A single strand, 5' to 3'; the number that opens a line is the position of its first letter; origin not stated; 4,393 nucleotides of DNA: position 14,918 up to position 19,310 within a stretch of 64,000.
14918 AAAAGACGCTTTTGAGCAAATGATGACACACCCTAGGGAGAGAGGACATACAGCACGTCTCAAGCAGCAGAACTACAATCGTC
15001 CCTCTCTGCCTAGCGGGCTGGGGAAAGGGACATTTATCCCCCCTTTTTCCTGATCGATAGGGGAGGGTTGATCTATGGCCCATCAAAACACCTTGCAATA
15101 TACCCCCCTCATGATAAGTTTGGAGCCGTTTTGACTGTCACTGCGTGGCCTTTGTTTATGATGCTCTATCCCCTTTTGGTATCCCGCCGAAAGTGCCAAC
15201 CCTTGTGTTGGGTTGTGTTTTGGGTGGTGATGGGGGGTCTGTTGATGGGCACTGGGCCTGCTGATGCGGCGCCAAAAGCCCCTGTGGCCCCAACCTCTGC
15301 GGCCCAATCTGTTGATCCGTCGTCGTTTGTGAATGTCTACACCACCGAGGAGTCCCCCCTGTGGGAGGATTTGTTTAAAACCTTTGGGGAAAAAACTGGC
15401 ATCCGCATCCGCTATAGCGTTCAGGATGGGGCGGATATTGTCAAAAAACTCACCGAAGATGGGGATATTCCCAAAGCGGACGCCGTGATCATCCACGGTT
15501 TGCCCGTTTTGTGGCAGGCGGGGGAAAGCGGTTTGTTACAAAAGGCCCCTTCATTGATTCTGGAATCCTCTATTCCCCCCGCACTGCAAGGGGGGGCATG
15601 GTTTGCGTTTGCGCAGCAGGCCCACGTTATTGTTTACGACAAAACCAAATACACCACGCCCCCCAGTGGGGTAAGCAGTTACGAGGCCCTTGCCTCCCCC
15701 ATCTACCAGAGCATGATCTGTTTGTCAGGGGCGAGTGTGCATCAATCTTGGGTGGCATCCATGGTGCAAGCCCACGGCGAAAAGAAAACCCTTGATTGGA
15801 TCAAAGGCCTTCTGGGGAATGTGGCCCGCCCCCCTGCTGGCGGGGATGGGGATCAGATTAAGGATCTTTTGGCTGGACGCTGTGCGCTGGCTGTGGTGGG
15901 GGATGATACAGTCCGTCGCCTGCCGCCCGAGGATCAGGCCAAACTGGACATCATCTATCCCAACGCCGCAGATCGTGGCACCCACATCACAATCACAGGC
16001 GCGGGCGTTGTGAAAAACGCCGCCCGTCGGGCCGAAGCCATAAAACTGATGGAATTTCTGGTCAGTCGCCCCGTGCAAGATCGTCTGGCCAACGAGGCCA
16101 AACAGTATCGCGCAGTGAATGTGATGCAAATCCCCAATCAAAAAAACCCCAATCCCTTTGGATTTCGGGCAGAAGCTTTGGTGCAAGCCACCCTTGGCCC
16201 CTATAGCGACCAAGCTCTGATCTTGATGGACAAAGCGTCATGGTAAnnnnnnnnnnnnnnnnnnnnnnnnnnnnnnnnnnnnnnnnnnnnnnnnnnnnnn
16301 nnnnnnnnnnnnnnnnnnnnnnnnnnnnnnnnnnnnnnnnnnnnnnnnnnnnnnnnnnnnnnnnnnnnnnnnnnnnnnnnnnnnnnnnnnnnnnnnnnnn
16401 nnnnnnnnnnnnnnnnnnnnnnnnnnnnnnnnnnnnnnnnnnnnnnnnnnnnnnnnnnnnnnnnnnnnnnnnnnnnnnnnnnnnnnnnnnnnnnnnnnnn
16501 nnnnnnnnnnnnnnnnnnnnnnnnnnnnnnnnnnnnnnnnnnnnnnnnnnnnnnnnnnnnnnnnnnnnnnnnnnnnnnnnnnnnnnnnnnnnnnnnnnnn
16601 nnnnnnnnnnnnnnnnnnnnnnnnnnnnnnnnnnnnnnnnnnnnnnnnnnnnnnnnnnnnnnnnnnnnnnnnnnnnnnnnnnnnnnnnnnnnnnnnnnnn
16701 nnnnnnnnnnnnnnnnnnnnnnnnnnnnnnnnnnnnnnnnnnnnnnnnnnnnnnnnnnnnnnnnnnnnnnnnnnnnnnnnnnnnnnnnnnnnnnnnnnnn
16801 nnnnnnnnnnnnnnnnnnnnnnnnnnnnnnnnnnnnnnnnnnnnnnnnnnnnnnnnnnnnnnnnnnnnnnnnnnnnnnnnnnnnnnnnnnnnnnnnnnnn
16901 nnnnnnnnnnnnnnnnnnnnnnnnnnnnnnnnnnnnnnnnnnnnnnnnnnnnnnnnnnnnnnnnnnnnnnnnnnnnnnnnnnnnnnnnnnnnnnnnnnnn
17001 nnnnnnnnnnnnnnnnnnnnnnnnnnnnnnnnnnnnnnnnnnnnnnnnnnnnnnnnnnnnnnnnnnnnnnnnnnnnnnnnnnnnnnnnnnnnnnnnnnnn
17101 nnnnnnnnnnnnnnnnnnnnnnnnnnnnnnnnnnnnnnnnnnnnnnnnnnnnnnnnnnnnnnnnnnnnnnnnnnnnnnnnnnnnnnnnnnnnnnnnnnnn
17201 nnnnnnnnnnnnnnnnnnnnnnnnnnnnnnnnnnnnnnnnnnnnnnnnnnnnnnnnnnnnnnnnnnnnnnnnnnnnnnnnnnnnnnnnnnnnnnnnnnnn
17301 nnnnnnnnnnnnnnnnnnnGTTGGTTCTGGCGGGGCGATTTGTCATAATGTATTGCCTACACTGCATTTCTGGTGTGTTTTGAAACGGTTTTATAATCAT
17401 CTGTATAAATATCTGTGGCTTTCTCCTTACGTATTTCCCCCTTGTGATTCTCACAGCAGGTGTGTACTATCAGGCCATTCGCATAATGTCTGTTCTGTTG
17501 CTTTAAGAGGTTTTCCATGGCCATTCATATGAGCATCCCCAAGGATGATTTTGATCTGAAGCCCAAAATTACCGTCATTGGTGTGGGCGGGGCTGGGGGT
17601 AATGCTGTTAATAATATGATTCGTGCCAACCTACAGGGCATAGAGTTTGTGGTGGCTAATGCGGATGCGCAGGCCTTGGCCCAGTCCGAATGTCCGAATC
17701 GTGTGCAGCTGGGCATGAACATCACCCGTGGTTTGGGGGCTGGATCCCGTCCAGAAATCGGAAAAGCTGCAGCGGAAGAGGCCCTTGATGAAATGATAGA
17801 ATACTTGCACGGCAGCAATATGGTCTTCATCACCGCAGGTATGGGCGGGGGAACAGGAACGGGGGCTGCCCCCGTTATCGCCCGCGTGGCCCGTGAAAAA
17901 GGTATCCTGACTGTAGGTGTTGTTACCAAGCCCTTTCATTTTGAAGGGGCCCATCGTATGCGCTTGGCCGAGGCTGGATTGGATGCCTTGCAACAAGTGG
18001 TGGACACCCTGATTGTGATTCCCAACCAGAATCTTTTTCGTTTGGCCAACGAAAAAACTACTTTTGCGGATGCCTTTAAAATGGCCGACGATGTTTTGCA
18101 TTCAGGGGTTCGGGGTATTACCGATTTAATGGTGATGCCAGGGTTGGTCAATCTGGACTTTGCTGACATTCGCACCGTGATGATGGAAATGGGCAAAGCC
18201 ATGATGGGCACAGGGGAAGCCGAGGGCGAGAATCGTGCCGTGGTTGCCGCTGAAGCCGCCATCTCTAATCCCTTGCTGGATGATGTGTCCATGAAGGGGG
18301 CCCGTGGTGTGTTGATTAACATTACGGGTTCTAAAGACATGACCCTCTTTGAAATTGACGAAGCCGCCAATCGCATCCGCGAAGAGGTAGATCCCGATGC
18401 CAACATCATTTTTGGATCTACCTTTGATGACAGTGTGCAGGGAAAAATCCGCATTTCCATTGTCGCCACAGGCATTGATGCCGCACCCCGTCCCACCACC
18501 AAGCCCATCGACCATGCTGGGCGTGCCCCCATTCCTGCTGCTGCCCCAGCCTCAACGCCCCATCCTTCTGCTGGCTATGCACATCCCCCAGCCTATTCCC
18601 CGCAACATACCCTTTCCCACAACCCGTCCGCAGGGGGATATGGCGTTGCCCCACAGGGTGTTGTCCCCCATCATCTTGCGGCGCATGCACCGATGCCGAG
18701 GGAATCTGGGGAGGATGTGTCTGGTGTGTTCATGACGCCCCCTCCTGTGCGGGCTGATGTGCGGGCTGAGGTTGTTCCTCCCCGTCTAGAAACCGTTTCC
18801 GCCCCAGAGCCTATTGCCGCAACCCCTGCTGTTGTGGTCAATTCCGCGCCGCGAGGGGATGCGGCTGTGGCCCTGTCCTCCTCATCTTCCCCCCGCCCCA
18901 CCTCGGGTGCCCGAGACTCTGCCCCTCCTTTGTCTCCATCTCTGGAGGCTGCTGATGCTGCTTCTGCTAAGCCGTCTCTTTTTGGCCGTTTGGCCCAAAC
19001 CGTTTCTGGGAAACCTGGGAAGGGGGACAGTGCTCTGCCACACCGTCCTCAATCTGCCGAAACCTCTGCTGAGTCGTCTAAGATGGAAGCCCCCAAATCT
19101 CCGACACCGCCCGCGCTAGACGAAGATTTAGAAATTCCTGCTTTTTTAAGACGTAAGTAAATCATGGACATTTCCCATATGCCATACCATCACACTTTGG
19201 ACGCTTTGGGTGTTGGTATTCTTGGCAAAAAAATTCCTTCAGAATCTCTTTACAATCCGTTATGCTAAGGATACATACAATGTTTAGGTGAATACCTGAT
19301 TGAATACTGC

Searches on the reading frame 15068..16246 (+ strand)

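Call 38: search_protein_families(library=pfam, proteins=[window:15068-16246:+], max_evalue=0.00001)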
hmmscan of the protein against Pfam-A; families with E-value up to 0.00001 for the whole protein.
window:15068-16246:+ (392 aa): 4 families
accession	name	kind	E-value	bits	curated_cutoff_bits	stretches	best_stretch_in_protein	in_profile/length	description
PF13416.11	SBP_bac_8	-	1.3e-13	51.8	27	1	102-350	2-261/279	Bacterial extracellular solute-binding protein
PF13531.11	SBP_bac_11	-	2.2e-10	41.1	25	1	96-340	10-221/227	Bacterial extracellular solute-binding protein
PF13343.11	SBP_bac_6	-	7.1e-10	39.2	24.6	1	174-351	53-221/245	Bacterial extracellular solute-binding protein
PF01547.30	SBP_bac_1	-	7.4e-07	29.9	26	1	93-337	5-306/307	Bacterial extracellular solute-binding protein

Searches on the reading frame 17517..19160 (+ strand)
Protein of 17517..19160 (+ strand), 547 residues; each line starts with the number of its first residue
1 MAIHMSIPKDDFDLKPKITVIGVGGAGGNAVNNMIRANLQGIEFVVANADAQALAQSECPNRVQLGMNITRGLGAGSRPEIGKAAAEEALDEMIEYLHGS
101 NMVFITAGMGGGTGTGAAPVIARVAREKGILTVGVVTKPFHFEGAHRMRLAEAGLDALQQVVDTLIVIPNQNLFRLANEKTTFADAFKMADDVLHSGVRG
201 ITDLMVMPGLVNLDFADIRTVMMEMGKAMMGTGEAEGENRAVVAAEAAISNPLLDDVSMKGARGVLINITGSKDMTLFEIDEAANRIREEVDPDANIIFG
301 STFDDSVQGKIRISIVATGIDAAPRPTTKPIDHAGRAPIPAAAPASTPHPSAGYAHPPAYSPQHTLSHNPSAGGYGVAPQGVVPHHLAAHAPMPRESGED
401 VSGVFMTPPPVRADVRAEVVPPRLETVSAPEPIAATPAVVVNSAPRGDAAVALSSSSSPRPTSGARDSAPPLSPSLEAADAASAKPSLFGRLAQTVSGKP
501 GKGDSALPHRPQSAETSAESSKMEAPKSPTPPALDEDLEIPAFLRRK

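Call 38: search_protein_families(library=pfam, proteins=[window:17517-19160:+], max_evalue=0.00001)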
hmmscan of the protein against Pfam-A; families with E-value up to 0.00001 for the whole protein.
window:17517-19160:+ (547 aa): 2 families
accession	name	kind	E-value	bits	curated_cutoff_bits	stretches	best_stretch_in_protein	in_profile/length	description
PF00091.31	Tubulin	-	4.9e-48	164.4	33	1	17-177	1-189/190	Tubulin/FtsZ family, GTPase domain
PF12327.13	FtsZ_C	-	7e-39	132.5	27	1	226-321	1-95/95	FtsZ family, C-terminal domain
